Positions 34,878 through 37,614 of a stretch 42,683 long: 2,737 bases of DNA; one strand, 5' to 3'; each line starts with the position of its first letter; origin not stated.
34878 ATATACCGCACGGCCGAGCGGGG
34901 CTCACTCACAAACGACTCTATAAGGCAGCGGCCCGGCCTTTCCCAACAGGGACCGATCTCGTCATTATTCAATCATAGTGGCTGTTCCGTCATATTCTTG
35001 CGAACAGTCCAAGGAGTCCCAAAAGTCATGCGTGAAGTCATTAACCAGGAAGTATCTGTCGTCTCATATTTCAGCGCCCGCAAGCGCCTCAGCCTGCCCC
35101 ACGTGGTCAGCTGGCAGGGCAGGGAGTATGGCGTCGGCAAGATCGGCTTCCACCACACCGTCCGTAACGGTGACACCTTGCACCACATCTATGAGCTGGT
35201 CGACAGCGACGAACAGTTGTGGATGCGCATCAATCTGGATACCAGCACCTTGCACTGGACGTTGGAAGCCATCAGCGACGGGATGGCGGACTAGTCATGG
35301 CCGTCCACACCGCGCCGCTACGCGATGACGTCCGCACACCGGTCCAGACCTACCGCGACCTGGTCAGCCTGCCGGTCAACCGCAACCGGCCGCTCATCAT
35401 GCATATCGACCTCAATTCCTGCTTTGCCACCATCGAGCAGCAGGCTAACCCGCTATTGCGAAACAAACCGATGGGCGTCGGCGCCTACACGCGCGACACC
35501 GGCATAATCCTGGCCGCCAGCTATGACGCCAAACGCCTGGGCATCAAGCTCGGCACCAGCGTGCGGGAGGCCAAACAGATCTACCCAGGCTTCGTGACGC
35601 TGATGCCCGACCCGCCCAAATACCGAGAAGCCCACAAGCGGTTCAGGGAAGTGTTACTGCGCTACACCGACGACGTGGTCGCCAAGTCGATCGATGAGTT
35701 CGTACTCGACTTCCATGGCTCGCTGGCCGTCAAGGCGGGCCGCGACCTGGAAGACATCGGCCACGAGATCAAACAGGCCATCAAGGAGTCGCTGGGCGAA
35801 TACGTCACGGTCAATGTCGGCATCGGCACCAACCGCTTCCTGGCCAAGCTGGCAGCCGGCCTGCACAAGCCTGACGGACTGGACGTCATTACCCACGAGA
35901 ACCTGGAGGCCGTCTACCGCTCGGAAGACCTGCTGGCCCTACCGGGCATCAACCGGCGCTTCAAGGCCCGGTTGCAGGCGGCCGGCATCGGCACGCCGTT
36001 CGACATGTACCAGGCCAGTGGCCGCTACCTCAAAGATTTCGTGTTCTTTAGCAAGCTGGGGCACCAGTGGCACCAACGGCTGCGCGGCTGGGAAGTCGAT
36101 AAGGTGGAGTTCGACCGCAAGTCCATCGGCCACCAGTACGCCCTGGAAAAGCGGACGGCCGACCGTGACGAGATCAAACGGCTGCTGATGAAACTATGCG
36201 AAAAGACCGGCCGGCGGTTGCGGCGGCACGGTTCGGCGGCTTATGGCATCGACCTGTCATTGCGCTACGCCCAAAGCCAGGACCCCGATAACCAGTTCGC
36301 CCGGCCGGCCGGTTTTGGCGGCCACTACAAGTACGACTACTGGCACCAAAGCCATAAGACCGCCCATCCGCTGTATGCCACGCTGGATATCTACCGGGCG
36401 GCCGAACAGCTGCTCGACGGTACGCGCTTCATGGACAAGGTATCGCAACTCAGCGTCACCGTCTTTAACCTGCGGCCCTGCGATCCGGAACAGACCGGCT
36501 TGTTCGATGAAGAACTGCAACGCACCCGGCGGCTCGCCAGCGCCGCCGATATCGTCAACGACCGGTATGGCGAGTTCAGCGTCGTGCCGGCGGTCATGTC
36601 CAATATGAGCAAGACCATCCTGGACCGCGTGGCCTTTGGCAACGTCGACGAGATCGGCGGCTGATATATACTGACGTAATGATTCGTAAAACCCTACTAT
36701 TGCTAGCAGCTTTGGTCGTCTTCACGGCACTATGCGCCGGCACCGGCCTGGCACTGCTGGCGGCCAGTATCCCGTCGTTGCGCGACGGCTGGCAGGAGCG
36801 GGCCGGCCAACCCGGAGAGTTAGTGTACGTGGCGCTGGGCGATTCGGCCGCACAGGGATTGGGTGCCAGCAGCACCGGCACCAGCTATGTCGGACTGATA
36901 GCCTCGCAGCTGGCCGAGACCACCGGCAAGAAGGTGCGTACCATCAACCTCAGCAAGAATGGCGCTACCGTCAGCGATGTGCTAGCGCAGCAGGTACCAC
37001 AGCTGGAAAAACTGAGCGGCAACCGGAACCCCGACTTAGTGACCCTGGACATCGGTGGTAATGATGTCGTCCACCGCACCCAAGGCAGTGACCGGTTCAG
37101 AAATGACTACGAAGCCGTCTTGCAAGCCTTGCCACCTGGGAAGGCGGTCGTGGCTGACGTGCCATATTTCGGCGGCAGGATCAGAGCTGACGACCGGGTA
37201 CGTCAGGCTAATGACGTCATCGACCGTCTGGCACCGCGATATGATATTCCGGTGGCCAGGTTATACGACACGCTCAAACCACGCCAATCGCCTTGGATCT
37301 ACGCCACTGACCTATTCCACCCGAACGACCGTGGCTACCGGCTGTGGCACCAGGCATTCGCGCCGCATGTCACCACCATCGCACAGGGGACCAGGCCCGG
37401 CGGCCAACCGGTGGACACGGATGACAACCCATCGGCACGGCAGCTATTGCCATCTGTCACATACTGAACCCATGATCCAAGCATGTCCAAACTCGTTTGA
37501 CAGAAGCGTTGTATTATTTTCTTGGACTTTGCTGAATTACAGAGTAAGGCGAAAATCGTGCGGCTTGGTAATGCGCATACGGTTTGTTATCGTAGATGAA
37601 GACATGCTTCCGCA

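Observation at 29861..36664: Two paralogous 88-codon genes, each directly 5' of a DNA-damage-type gene (YdjM-like hydrolase; Y-family polymerase)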

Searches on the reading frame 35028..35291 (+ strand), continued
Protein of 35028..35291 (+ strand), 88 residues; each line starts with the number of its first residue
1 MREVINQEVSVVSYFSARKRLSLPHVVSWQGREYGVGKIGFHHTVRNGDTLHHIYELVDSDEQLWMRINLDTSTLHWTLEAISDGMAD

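Call 48: find_encoding_contigs(protein=P0291, flank=5000, max_places=3)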
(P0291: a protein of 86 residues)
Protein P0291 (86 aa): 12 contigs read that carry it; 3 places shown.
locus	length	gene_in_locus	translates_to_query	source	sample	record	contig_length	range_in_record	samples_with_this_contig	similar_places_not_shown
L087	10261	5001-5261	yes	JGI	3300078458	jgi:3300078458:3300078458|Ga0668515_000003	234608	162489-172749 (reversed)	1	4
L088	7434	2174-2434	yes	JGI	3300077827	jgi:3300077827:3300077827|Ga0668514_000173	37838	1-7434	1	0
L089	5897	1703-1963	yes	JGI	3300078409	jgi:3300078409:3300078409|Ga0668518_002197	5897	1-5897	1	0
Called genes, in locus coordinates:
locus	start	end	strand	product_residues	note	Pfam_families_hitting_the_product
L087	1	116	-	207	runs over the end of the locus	PF01551:Peptidase_M23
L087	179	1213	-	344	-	PF00512:HisKA, PF02518:HATPase_c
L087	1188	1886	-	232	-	PF00072:Response_reg, PF23198:PDE8A_N (weak), PF00486:Trans_reg_C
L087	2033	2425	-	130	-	-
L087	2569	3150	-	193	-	PF02525:Flavodoxin_2, PF03358:FMN_red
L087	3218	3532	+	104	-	PF01638:HxlR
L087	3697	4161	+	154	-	-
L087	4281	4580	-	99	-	-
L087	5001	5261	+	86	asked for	-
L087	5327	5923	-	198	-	-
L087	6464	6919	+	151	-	-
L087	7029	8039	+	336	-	PF00389:2-Hacid_dh, PF02826:2-Hacid_dh_C, PF03446:NAD_binding_2 (weak)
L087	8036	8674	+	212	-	PF00300:His_Phos_1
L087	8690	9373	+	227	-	PF00175:NAD_binding_1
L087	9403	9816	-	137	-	PF00293:NUDIX, PF14815:NUDIX_4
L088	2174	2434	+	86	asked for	-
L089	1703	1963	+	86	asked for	-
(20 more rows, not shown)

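Call 49: find_encoding_contigs(protein=P0288, flank=5000, max_places=2)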
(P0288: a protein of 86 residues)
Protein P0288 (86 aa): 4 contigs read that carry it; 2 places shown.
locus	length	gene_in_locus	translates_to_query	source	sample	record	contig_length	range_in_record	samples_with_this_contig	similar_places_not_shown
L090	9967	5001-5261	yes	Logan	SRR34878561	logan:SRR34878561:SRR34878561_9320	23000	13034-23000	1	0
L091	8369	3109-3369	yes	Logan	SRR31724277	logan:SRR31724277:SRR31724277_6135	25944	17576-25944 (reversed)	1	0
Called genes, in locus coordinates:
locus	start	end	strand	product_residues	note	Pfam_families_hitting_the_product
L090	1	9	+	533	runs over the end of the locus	-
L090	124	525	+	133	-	-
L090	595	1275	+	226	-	PF00175:NAD_binding_1 (weak)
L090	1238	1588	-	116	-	PF01817:CM_2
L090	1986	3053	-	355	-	-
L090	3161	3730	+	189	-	-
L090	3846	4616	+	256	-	-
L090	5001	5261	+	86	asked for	-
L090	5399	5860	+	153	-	-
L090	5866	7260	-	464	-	PF07690:MFS_1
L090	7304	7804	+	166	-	PF00085:Thioredoxin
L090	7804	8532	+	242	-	PF13386:DsbD_2 (weak)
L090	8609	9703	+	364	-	PF01156:IU_nuc_hydro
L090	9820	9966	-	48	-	?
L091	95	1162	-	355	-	-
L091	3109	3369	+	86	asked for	-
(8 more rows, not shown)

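Call 63: search_protein_families(library=pfam, proteins=[P0206, P0229, P0236, P0170, P0278], max_evalue=1)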
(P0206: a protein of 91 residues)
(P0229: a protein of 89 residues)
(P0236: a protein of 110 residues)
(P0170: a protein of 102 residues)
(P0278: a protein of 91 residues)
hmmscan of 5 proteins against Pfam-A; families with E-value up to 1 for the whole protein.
P0206 (91 aa): 1 family
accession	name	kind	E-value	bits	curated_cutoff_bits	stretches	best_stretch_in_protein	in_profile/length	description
PF20114.4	DUF6504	-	0.093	13.4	24.2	1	7-46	6-44/103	Domain of unknown function (DUF6504)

P0229 (89 aa): 2 families
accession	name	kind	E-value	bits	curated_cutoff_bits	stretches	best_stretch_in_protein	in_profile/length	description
PF15766.10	DUF4695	-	0.029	14.9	27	1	7-46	12-51/105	Domain of unknown function (DUF4695)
PF13880.12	Acetyltransf_13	-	0.11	12.8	22.8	1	37-59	36-58/69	ESCO1/2 acetyl-transferase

P0236 (110 aa): 0 families

P0170 (102 aa): 0 families

P0278 (91 aa): 0 families

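Call 74: search_dna_similar(query=P0144, collection=plasmids, mode=protein, max_evalue=10, max_rows=30)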
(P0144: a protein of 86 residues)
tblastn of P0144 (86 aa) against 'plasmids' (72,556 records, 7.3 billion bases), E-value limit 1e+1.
Records with a match: 1; places in all: 1; records where one place covers at least 80% of the query: 1.
Best place of each record, by identity: <60% 1.
By first word of the organism name: Geobacter 1.
By predicted mobility (MOB-suite, as given by PLSDB): non-mobilizable 1.
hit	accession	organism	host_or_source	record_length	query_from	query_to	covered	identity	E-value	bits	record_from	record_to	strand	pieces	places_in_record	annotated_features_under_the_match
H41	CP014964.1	Geobacter anodireducens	-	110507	1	83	97%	28.9%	5e-1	35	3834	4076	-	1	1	hypothetical protein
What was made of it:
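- It was the only tblastn hit of a family member in 72,556 plasmids (call 74).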

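Call 75: get_annotated_region(hit=H41, flank=4000)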
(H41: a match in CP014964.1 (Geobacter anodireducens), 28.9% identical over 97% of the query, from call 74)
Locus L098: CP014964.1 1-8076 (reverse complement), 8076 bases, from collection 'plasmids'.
description: Geobacter anodireducens strain SD-1 plasmid pSD, complete sequence
organism: Geobacter anodireducens (NCBI taxid 1340425)
taxonomy: Bacteria; Thermodesulfobacteriota; Desulfuromonadia; Geobacterales; Geobacteraceae; Geobacter; Geobacter anodireducens
host: -; source: -; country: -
typing (MOB-suite, as given by PLSDB): non-mobilizable; mating-pair formation MPF_F
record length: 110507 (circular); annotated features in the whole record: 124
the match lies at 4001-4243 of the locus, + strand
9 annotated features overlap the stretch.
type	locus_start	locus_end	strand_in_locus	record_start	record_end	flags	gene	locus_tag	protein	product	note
CDS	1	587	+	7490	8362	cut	-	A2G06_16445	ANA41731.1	hypothetical protein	-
CDS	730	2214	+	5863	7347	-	-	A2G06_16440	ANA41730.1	hypothetical protein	-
CDS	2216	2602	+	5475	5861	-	-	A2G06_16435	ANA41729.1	hypothetical protein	-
CDS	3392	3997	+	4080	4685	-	-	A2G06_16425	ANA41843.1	LexA family transcriptional regulator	-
CDS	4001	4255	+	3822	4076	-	-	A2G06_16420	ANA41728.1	hypothetical protein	-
CDS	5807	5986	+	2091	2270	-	-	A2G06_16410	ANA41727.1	hypothetical protein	-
CDS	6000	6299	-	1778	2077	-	-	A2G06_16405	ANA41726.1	hypothetical protein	-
CDS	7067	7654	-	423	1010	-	-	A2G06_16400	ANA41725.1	hypothetical protein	-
CDS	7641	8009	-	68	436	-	-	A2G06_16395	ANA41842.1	hypothetical protein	-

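Call 79: search_protein_families(library=pfam, proteins=[L098:4001-4252:+, P0144, P0167, P0138, P0204, P0262, P0220, P0199, P0189], max_evalue=1)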
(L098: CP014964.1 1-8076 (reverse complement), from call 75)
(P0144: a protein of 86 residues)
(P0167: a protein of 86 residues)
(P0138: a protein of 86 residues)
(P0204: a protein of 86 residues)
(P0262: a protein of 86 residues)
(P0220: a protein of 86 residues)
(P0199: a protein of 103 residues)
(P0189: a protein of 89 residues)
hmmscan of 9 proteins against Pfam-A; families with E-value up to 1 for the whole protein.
L098:4001-4252:+ (84 aa): 0 families

P0144 (86 aa): 2 families
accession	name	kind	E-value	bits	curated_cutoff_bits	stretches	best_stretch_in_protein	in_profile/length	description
PF20114.4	DUF6504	-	0.0026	18.4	24.2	1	3-46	4-49/103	Domain of unknown function (DUF6504)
PF08801.17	Nucleoporin_N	-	0.31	10.2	23.7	1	13-48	219-254/430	Nup133 N terminal like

P0167 (86 aa): 0 families

P0138 (86 aa): 1 family
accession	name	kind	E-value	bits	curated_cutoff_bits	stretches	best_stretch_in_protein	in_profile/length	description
PF20114.4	DUF6504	-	0.12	13.1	24.2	1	3-44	4-47/103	Domain of unknown function (DUF6504)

P0204 (86 aa): 0 families

P0262 (86 aa): 0 families

P0220 (86 aa): 0 families

P0199 (103 aa): 1 family
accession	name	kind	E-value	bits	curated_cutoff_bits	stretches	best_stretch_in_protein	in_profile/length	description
PF20114.4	DUF6504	-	0.068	13.9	24.2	1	3-54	4-67/103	Domain of unknown function (DUF6504)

P0189 (89 aa): 1 family
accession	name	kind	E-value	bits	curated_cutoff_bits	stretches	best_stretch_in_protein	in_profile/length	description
PF20114.4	DUF6504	-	0.089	13.5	24.2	1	2-50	3-50/103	Domain of unknown function (DUF6504)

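Call 106: list_cluster_members(proteins=[P0144, P0142, P0167, P0156, P0170, P0138, P0206, P0189, P0136, P0163])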
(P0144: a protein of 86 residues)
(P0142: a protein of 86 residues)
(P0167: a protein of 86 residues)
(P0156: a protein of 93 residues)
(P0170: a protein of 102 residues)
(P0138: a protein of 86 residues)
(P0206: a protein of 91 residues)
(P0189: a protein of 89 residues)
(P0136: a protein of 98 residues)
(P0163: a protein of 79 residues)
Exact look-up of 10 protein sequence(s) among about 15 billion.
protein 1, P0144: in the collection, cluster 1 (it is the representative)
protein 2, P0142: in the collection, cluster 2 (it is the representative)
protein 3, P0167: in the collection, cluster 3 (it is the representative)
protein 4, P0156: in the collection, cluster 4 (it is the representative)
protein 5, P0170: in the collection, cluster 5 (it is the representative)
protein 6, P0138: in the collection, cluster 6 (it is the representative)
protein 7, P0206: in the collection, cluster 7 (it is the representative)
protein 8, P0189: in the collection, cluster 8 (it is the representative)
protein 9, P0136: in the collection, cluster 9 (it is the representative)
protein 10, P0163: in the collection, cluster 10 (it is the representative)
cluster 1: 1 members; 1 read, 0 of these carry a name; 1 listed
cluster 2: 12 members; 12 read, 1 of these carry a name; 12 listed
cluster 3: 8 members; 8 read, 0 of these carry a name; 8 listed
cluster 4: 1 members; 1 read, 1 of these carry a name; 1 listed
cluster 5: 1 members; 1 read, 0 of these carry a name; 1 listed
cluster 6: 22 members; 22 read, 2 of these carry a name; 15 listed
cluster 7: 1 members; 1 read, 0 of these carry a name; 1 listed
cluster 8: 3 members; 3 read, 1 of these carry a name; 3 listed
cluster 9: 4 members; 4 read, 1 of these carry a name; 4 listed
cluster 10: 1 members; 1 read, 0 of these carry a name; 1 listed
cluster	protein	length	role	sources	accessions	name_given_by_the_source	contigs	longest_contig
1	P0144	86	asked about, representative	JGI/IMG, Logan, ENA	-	-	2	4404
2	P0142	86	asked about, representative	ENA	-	-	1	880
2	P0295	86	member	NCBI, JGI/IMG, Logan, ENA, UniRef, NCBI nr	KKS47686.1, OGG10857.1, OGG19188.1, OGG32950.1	hypothetical protein A3J20_03125 [Candidatus Gottesmanbacteria bacterium ... | Uncharacterized protein n=2 Tax=Candidatus Gottesmaniibacteriota TaxID=1752720 ... | MAG: hypothetical protein UV09_C0003G0031 [Candidatus Gottesmanbacteria bacterium ...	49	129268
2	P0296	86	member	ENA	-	-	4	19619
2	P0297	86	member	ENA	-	-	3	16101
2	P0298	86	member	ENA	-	-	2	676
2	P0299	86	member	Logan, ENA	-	-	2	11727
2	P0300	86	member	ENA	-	-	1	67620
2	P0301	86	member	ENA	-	-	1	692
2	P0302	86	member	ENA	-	-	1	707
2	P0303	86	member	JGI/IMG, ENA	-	-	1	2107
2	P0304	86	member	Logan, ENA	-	-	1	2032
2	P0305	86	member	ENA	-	-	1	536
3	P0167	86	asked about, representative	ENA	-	-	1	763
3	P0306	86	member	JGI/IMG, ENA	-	-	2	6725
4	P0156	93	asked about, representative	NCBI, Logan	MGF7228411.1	MAG: hypothetical protein ACQR33_00305 [Candidatus Saccharibacteria bacterium]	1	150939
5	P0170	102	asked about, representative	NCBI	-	-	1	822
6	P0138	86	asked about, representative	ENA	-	-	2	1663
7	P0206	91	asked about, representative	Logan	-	-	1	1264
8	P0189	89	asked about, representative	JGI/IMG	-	hypothetical protein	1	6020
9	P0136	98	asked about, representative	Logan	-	-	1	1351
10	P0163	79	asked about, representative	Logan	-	-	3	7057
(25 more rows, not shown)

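Call 107: find_encoding_contigs(protein=P0295, flank=4000, max_places=3)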
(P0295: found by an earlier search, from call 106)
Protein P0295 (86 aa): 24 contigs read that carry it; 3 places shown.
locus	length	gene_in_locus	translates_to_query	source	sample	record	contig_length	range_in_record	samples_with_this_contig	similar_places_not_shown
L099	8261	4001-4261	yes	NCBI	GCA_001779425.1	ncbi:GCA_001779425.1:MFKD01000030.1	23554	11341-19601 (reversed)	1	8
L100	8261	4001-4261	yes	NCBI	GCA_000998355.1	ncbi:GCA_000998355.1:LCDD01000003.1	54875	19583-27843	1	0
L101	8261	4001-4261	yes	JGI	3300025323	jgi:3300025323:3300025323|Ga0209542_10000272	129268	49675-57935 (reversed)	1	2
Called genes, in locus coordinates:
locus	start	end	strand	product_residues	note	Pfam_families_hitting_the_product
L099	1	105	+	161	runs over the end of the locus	-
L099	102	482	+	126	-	-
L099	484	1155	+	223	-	-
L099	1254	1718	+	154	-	PF07963:N_methyl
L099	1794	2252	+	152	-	PF02580:Tyr_Deacylase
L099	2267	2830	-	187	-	PF13189:Cytidylate_kin2, PF13238:AAA_18 (weak)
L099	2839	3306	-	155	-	PF00258:Flavodoxin_1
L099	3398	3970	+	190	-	PF00717:Peptidase_S24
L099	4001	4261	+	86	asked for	-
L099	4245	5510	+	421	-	PF00817:IMS, PF11799:IMS_C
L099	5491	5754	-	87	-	PF05016:ParE_toxin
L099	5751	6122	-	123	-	PF02604:PhdYeFM_antitox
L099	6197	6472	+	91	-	PF12728:HTH_17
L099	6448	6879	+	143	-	PF13470:PIN_3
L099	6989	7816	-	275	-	-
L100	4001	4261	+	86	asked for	-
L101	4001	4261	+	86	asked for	-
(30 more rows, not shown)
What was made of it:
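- Closest known: Stand-alone ImuB-C proteins. Same: A CPR (Gottesmanbacteria) member sits in the classical LexA-like/small ORF/polymerase arrangement (call 107).
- A Gottesmanbacteria member lies in a Peptidase_S24/86-aa ORF/IMS polymerase operon (call 107).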

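Call 117: fold_search(model_id=the predicted structure, library=viral)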
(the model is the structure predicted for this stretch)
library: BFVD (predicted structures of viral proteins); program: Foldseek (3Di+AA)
matches with E <= 10: 917; with E <= 0.001: 0
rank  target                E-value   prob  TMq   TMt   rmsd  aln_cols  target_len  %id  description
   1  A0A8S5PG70            2.1e-02  1.00  0.57  0.51   3.2        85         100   15  Uncharacterized protein [Siphoviridae sp. cthL03]
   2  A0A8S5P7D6            7.4e-02  0.94  0.32  0.25   4.3        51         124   14  Lipoprotein [Siphoviridae sp. ctmYS12]
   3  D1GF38                1.8e-01  0.51  0.34  0.34   7.2        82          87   16  Uncharacterized protein [Sulfolobus spindle-shaped virus 6]
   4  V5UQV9                2.0e-01  0.80  0.39  0.43   6.9        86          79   14  Uncharacterized protein [Enterococcus phage IME_EF3]
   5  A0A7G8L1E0            2.0e-01  0.15  0.26  0.23  12.9       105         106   12  Uncharacterized protein [Escherichia phage Mt1B1_P17]
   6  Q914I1                2.0e-01  0.14  0.23  0.12  13.3        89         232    8  Uncharacterized protein 51 [Sulfolobus islandicus filamentous virus (isolate Iceland/Hveragerdi)]
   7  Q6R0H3                2.5e-01  0.87  0.49  0.47   5.7        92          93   10  (no name in the UniProt tables at hand)
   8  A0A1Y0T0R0            2.6e-01  0.30  0.30  0.24  14.2        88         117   15  Uncharacterized protein [Pseudomonas phage Noxifer]
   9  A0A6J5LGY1            2.8e-01  0.91  0.41  0.33   3.2        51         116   18  Uncharacterized protein [uncultured Caudovirales phage]
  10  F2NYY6                3.3e-01  0.20  0.27  0.24  12.5        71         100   14  Complete DpAV4 genome [Diadromus pulchellus ascovirus 4a]
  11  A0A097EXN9            3.5e-01  0.25  0.28  0.26   9.1        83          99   12  Uncharacterized protein [Escherichia phage 121Q]
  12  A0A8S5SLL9            3.7e-01  0.90  0.38  0.19   3.1        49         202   18  Uncharacterized protein [Siphoviridae sp. ctrCN24]
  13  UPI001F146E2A         3.7e-01  0.41  0.36  0.29   8.9        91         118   14  (no name look-up for this kind of identifier)
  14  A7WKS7                3.7e-01  0.30  0.36  0.32   9.6        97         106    8  Uncharacterized protein [Betalipothrixvirus puteoliense]
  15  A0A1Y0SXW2            3.9e-01  0.20  0.26  0.20  10.6        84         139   14  Uncharacterized protein [Pseudomonas phage Noxifer]
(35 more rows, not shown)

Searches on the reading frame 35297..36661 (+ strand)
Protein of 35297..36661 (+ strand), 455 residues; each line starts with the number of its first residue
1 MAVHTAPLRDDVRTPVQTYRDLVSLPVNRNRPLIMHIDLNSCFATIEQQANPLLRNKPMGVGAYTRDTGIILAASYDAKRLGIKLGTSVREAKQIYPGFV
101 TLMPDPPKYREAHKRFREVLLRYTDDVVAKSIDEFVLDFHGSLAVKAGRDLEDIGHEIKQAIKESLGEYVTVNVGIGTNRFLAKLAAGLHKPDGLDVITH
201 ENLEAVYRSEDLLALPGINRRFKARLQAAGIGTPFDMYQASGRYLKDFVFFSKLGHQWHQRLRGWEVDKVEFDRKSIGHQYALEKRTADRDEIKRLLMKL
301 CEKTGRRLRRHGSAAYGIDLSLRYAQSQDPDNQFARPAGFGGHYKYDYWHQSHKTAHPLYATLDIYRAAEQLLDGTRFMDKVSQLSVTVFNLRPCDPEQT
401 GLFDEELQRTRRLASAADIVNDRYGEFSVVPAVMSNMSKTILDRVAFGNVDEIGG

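Call 5: search_protein_families(library=pfam, proteins=[window:35297-36661:+], max_evalue=1)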
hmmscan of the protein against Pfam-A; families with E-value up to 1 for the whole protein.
window:35297-36661:+ (455 aa): 4 families
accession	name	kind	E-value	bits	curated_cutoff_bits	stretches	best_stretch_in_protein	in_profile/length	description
PF00817.25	IMS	-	1.2e-33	116.6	23.2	1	37-187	1-147/148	impB/mucB/samB family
PF11799.13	IMS_C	-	1.1e-17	64.9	20.7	1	274-402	1-109/109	impB/mucB/samB family C-terminal domain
PF21999.2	IMS_HHH_1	-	0.02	15.8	27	1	215-264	3-51/53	DNA polymerase-iota, thumb domain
PF07364.17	DUF1485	-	0.021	14.6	22.8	1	101-173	67-134/290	Metallopeptidase family M81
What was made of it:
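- Checked: ORF-B's stop (35292-35294) is 2 nt before the ATG at 35297 of a 455-aa protein with IMS and IMS_C domains (call 5).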

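Call 7: search_protein_families(library=ncbifam, proteins=[window:35297-36661:+], max_evalue=1)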
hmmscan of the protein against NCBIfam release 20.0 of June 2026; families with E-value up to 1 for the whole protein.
window:35297-36661:+ (455 aa): 10 families
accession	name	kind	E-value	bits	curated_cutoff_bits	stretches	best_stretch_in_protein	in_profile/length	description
NF002848.0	PRK03103.1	subfamily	5.9e-57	193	381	1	33-434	5-391/410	DNA polymerase IV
NF002677.0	PRK02406.1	equivalog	3e-50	171.3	256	1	34-326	8-298/357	DNA polymerase IV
NF003015.0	PRK03858.1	subfamily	3.6e-49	167.9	367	2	33-326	8-293/399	DNA polymerase IV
NF002492.0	PRK01810.1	equivalog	5.3e-48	163.7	399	1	30-328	8-304/412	DNA polymerase IV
NF010731.0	PRK14133.1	equivalog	3e-46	158.3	362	1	33-323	4-286/352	DNA polymerase IV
NF002751.0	PRK02794.1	equivalog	1.2e-43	149.5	371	2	34-326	40-327/425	DNA polymerase IV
NF002882.0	PRK03348.1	equivalog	7.2e-38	130.5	389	1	30-325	3-296/461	DNA polymerase IV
NF002292.0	PRK01216.1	equivalog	1.4e-34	119.7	339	1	33-304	2-272/351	DNA polymerase IV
NF002883.0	PRK03352.1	equivalog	1.8e-28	99.7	330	1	32-326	5-295/347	DNA polymerase IV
NF002955.0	PRK03609.1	subfamily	2.7e-18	66.1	431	1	36-311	4-281/422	translesion error-prone DNA polymerase V subunit UmuC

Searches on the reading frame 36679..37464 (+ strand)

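Call 112: search_protein_families(library=pfam, proteins=[window:36679-37464:+], max_evalue=0.00001)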
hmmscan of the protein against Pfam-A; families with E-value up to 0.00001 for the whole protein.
window:36679-37464:+ (262 aa): 2 families
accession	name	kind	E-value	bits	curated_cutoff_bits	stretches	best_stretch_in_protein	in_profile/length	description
PF13472.12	Lipase_GDSL_2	-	9.9e-27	95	32.9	1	52-222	1-178/178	GDSL-like Lipase/Acylhydrolase family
PF00657.28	Lipase_GDSL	-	9.1e-17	62.3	23.6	1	50-226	1-207/208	GDSL-like Lipase/Acylhydrolase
